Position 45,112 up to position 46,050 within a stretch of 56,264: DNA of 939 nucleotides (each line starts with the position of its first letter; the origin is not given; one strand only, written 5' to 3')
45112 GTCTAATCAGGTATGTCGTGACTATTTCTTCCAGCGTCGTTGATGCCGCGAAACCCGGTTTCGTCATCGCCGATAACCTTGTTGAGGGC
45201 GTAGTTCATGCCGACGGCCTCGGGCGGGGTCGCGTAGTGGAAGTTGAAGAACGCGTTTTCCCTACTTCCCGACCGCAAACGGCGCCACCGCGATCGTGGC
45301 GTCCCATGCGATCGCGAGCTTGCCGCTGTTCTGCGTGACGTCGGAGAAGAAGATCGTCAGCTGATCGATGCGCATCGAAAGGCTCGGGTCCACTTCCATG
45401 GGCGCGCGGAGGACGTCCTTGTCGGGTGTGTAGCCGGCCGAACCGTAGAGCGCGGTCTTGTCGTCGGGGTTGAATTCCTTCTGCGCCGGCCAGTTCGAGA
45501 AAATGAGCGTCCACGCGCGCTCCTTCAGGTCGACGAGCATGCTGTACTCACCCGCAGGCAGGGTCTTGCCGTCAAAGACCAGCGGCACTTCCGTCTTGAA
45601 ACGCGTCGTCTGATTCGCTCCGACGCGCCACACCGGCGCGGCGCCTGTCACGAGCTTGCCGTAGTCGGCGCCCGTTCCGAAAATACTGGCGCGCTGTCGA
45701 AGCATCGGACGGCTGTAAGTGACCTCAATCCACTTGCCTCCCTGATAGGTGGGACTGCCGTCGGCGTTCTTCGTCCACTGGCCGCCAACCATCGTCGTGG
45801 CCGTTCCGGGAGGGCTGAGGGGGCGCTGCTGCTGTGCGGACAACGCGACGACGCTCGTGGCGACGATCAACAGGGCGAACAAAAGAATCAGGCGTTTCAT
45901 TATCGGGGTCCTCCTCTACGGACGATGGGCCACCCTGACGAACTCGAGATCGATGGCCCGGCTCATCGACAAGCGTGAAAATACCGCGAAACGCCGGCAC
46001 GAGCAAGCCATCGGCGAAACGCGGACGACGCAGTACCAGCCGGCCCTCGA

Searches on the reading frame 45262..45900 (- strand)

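Call 49: search_protein_families(library=pfam, proteins=[window:45262-45900:-], max_evalue=0.001)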
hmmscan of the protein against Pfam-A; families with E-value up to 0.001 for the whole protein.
window:45262-45900:- (212 aa): 1 family
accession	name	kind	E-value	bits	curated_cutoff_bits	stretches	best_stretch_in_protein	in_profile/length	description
PF11138.13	DUF2911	-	3.3e-28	98.8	27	1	54-204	11-141/145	Protein of unknown function (DUF2911)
